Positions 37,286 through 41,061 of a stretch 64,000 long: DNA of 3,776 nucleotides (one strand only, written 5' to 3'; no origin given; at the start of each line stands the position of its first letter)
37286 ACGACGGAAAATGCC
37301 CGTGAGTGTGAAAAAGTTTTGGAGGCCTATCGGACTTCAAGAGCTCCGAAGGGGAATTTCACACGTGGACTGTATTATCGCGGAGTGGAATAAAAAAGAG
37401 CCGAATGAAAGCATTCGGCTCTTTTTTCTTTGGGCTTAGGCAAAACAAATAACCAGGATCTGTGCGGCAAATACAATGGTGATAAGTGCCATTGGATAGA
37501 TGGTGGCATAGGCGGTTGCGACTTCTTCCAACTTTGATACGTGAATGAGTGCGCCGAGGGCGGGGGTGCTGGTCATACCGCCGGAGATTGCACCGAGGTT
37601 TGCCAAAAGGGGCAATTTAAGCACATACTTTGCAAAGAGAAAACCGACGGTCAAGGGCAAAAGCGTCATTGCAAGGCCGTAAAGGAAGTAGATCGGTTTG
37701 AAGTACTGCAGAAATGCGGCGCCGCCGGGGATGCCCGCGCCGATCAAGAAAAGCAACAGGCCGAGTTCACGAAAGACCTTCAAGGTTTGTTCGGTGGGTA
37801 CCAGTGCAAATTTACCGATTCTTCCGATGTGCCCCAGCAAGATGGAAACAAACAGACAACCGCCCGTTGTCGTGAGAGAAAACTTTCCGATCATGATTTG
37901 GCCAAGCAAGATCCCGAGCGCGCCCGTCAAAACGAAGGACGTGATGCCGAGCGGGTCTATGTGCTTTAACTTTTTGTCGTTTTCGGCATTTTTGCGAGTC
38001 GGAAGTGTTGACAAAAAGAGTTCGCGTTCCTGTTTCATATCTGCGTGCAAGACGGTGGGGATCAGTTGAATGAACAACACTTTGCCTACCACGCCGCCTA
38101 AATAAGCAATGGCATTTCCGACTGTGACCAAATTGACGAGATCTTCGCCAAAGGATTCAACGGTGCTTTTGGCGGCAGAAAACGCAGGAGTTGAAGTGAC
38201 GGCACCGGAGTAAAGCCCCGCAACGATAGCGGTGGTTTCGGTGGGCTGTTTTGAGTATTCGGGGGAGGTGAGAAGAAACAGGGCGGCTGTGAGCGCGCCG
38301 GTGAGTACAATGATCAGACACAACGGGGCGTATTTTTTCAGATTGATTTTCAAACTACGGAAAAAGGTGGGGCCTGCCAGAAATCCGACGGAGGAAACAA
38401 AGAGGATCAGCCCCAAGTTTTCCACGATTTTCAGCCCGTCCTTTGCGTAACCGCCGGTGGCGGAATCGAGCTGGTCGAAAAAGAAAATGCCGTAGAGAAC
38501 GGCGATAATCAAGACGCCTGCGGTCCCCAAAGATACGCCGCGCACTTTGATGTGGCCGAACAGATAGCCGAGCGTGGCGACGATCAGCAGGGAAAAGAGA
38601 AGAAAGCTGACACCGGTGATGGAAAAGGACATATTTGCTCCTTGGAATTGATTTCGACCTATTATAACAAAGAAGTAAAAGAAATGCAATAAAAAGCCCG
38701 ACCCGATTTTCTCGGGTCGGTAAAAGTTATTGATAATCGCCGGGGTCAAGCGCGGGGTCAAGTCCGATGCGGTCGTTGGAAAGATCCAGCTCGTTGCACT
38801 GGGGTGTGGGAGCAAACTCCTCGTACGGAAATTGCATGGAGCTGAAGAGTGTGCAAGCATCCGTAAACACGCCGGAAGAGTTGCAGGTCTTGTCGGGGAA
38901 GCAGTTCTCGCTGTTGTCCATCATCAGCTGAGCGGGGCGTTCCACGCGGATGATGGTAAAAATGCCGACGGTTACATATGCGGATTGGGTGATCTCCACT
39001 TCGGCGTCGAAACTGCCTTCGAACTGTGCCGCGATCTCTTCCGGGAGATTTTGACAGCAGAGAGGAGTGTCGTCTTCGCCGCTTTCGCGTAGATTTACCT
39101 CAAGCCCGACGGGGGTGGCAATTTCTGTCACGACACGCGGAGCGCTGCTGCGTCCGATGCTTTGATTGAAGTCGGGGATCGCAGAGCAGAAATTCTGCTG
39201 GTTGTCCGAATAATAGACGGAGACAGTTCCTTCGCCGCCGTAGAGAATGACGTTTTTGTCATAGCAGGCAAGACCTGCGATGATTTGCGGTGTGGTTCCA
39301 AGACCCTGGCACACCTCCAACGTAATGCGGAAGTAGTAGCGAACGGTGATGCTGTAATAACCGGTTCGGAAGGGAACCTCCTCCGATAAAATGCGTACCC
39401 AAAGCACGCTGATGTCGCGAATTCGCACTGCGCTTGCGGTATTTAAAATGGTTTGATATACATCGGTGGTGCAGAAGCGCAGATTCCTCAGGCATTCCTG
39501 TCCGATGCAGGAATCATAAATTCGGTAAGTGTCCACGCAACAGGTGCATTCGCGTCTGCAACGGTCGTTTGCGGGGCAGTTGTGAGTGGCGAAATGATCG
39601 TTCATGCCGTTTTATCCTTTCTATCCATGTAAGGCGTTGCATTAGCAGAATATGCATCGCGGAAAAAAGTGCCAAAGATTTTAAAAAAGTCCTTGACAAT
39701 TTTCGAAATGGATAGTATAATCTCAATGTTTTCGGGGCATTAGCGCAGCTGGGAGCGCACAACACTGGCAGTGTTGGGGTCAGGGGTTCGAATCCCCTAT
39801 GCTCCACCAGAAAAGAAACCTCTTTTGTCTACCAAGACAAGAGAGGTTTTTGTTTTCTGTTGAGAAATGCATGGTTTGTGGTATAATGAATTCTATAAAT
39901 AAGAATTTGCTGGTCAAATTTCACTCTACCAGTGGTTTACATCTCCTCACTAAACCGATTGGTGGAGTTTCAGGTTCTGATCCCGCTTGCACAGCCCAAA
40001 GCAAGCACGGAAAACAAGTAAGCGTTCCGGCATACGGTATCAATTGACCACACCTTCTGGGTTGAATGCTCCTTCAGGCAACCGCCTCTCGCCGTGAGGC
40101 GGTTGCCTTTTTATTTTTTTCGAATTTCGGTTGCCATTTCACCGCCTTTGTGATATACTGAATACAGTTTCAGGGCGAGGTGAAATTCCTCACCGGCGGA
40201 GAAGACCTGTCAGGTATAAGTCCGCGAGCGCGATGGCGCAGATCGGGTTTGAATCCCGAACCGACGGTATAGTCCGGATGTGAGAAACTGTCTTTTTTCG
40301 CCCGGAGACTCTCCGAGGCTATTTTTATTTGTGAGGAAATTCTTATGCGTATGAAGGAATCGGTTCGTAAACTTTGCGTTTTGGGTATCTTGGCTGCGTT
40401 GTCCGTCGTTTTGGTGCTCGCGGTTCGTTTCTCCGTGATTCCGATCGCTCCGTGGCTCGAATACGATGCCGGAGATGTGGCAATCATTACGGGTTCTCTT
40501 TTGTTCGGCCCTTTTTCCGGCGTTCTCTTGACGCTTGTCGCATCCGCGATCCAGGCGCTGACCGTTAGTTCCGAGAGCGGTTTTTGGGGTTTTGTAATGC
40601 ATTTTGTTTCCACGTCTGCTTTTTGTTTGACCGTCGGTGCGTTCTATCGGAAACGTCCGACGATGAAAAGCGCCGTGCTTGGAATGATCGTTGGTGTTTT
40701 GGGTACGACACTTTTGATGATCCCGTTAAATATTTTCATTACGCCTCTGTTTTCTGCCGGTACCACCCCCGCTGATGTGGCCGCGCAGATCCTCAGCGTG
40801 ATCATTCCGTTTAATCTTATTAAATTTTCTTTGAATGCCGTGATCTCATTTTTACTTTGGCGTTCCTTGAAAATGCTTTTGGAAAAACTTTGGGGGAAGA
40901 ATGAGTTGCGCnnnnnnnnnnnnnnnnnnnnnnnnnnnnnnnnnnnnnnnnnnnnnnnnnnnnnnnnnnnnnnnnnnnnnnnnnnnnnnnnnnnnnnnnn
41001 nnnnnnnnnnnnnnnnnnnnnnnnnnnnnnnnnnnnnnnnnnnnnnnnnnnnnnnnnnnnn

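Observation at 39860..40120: Orphan promoter-to-terminator unit between tRNA-Ala and the FMN riboswitch: candidate ~220-nt structured sRNA with exposed anti-Shine-Dalgarno motifs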

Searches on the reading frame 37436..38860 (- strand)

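Call 10: search_protein_families(library=pfam, proteins=[window:37436-38860:-])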
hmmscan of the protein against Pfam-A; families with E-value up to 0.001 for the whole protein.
window:37436-38860:- (474 aa): 1 family
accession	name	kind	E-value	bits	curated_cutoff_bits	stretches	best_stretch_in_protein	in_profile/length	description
PF06826.17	Asp-Al_Ex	-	9.9e-52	175.6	27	2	309-470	2-166/167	Predicted Permease Membrane Region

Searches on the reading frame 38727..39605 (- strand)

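Call 10: search_protein_families(library=pfam, proteins=[window:38727-39605:-])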
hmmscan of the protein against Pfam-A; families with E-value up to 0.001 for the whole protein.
window:38727-39605:- (292 aa): 0 families

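Call 42: search_protein_families(library=pfam, proteins=[window:38727-39605:-], max_evalue=0.1)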
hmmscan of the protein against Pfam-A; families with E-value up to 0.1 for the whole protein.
window:38727-39605:- (292 aa): 1 family
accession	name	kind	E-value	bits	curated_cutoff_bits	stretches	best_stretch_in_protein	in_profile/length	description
PF04798.17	Baculo_19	-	0.082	13.1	25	0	117-146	45-74/143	Baculovirus 19 kDa protein conserved region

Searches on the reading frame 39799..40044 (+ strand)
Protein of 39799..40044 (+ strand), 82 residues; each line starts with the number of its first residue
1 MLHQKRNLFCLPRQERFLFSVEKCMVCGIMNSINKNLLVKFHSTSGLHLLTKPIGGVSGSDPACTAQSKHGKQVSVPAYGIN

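Call 26: list_cluster_members(proteins=[window:39799-40044:+, window:39871-40044:+, window:39886-40044:+, window:39783-39917:-, window:39924-40043:-, window:39987-40094:+, window:39932-40018:+, window:40066-40158:+, window:39832-39924:-, window:38730-39605:-])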
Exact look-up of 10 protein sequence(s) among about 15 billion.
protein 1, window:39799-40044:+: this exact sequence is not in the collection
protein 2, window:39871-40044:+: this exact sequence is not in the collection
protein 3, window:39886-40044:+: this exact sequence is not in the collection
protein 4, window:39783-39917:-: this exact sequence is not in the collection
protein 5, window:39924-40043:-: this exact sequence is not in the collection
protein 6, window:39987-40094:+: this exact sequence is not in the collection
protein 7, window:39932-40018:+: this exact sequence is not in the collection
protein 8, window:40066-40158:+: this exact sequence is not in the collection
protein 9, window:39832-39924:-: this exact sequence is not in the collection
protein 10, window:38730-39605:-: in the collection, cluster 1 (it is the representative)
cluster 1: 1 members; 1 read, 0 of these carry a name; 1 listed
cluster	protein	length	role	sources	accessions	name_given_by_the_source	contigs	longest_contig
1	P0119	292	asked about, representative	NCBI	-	-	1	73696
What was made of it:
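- No gene is called there in the public collection (call 26).
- Tried and rejected: Spurious-ORF look-ups in the protein collection found none (call 26).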

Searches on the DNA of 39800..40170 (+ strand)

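Call 4: search_rna_families(source=window, start=39800, end=40170, threshold=evalue, max_evalue=10, show_alignments=3)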
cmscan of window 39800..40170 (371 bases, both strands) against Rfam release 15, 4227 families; matches with E-value up to 10: 17.
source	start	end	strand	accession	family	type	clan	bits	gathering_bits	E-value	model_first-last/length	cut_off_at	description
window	40032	40120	+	RF00242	ctRNA_pT181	Gene; antisense;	-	29.3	56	0.043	1-94/94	no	ctRNA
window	39860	39950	-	RF03598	MIR6024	Gene; miRNA;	-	21.9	72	0.042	1-99/99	no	MIR6024 microRNA precursor family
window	40078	40142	-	RF02844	RefA9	Gene; antisense;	-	19.7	49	1.2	1-64/64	no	Enterococcus sRNA A9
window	39811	39857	+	RF04343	Plastid-psbA-2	Cis-reg;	CL00153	18.9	55.8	0.48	1-60/60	no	Plastid-psbA-2 3UTR RNA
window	39835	39924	+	RF02772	AilA_thermometer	Cis-reg; thermoregulator;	-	18.7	81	1.7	1-89/89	no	AilA 5' UTR thermometer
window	39800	39854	+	RF00515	PyrR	Cis-reg;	-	17.6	54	5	63-115/115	5'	PyrR binding site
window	40076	40170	-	RF02799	CssrB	Gene; sRNA;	-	17.5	76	0.22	86-180/180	5'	Chromosome-encoded Shigella sRNA B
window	39809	39855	+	RF02397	sau-5971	Gene; sRNA;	-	16.5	90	1.8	50-96/96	no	Staphylococcus sRNA sau-5971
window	40076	40160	-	RF02083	OrzO-P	Gene; antitoxin;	-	15.9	60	4.8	1-76/76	no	OrzO-P RNA antitoxin family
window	39818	39847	+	RF04239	mir-4679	Gene; miRNA;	-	15.7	88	3.6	1-75/75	no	mir-4679 microRNA precursor family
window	39981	40039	-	RF00603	SNORD23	Gene; snRNA; snoRNA; CD-box;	-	15.4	64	1.2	1-110/110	no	Small nucleolar RNA SNORD23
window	40084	40154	-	RF00063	SscA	Gene;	-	15.2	60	7.3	1-96/96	no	SscA RNA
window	39808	39859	+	RF02663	GmglnB1_5p_UTR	Cis-reg;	-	14.7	54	5.1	7-64/85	no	GmglnB1 5'UTR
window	39800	39881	+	RF00639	mir-515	Gene; miRNA;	CL00096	14.3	68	7.3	11-87/87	5'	mir-515 microRNA precursor family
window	39874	39960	-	RF01236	snoU19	Gene; snRNA; snoRNA; HACA-box;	-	14.2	45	9.2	1-144/144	no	Small nucleolar RNA U19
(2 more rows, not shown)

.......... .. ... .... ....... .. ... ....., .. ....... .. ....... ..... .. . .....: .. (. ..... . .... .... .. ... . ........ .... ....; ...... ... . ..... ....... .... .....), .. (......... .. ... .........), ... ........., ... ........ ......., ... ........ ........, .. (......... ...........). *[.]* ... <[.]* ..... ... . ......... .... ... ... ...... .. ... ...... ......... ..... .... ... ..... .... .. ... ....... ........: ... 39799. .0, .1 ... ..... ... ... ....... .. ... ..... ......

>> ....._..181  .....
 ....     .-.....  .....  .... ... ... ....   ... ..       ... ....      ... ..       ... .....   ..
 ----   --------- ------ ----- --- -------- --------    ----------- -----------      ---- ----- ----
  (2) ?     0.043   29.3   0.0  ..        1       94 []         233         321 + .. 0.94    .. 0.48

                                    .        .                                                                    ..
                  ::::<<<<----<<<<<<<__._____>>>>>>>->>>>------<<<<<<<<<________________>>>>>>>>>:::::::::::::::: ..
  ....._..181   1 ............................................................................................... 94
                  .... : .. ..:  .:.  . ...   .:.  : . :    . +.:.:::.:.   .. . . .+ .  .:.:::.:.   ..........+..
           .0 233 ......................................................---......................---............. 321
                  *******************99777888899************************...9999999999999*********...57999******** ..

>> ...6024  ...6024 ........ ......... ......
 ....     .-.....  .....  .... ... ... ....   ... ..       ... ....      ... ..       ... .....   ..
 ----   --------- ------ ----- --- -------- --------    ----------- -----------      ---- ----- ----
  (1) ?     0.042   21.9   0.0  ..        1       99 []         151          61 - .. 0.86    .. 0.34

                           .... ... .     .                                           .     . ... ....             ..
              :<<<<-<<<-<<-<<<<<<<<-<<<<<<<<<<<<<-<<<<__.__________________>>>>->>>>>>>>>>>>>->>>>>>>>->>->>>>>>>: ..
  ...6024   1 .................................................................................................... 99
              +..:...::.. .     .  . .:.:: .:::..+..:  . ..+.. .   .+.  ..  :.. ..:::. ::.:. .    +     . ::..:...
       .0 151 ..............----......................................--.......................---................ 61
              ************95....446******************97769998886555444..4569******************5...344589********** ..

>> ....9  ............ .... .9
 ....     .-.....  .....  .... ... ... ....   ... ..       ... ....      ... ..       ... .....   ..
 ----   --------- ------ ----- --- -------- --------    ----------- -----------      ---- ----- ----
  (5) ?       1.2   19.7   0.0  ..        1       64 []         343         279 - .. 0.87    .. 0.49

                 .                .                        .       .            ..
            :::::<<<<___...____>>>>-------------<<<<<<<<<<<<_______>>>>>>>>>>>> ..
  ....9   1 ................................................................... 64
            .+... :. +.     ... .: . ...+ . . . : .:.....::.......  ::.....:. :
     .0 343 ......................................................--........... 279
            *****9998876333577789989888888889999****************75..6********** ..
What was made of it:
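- Closest known: ctRNA_pT181. Same: Two hairpins, the second a GC-rich terminator with a U tail (call 4).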

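Call 19: search_dna_similar(query=window:39860-40125:+, collection=phages, mode=distant, max_evalue=1)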
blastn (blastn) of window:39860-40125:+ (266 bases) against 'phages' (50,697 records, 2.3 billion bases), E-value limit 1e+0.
Records with a match: 1; places in all: 1; records where one place covers at least 80% of the query: 0.
Best place of each record, by identity: 90-95% 1.
By first word of the organism name: Bacteriophage 1.
By host as written in the record: - 1.
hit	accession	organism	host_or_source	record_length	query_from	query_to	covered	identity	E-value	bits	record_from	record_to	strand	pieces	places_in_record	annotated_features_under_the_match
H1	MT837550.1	Bacteriophage sp.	human fecal samples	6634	152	178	10%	92.6%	3e-1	41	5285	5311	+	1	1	record has no annotation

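Call 20: search_dna_similar(query=window:39860-40125:+, collection=plasmids, mode=distant, max_evalue=1)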
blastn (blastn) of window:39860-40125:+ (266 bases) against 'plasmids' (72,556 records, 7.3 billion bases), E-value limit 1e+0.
Records with a match: 1; places in all: 1; records where one place covers at least 80% of the query: 0.
Best place of each record, by identity: 80-90% 1.
By first word of the organism name: Chondrinema 1.
By predicted mobility (MOB-suite, as given by PLSDB): non-mobilizable 1.
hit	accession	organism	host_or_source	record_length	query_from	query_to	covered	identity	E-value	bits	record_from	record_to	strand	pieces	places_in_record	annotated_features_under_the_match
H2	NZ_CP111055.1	Chondrinema litorale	Seaweed,red alga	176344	6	37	12%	87.5%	8e-1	41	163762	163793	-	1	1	none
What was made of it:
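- Closest known: ctRNA_pT181. Different: There is no plasmid context and no plasmid blastn match (call 20).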

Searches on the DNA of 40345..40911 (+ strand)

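Call 18: search_rna_families(source=L007, threshold=gathering)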
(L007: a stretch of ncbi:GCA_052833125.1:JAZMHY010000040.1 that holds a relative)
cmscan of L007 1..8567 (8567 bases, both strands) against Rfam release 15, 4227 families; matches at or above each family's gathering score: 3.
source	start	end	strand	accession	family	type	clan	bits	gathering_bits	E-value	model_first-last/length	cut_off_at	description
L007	3814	3946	+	RF00050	FMN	Cis-reg; riboswitch;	-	108.8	66.2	2.9e-25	1-138/138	no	FMN riboswitch aptamer (RFN element)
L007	3584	3656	+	RF00005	tRNA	Gene; tRNA;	CL00001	62.9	29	3.9e-12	1-71/71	no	tRNA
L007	5296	5369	+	RF00005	tRNA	Gene; tRNA;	CL00001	62.2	29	6e-12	1-71/71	no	tRNA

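Call 44: search_rna_families(sources=[L013, L011], threshold=evalue, max_evalue=0.1)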
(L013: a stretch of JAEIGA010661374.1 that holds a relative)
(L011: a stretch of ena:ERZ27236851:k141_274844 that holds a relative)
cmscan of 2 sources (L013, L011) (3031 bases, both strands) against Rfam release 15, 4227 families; matches with E-value up to 0.1: 8.
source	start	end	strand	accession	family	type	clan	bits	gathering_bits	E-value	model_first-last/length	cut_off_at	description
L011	422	551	+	RF00050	FMN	Cis-reg; riboswitch;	-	115.6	66.2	1.4e-27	1-138/138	no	FMN riboswitch aptamer (RFN element)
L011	43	116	+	RF01706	Gut-1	Gene; sRNA;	-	54.3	50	2.7e-09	1-77/77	no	Gut-1 RNA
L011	137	214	-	RF01706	Gut-1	Gene; sRNA;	-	49.4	50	4.8e-08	1-77/77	no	Gut-1 RNA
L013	171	243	+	RF01706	Gut-1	Gene; sRNA;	-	43.9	50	1.1e-06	1-77/77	no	Gut-1 RNA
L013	81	160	+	RF01772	rnk_pseudo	Cis-reg; leader;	-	35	55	0.0017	1-108/108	no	Pseudomonas rnk leader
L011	331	451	+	RF01706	Gut-1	Gene; sRNA;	-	28.3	50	0.0099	1-77/77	no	Gut-1 RNA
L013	91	156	+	RF01859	Phe_leader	Cis-reg; leader;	-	28.2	55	0.071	1-125/125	no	Phenylalanine leader peptide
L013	212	313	-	RF03424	mir-4856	Gene; miRNA;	-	26.4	70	0.038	1-84/84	no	mir-4856 microRNA precursor family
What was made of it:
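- Closest known: Gut-1 RNA. Same: Gut-1 also occurs on the contig (L013) that carries the hairpin homolog (call 44).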

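Call 77: search_rna_families(source=L020, threshold=gathering)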
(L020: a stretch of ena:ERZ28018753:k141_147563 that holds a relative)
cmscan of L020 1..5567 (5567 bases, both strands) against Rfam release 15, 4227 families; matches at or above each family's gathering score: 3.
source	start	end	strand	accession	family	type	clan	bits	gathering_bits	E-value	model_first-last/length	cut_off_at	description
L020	2325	2452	+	RF00050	FMN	Cis-reg; riboswitch;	-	110.4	66.2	6.8e-26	1-138/138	no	FMN riboswitch aptamer (RFN element)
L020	3801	3874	+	RF00005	tRNA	Gene; tRNA;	CL00001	64.5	29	9e-13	1-71/71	no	tRNA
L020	2184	2256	+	RF00005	tRNA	Gene; tRNA;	CL00001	62.9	29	2.5e-12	1-71/71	no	tRNA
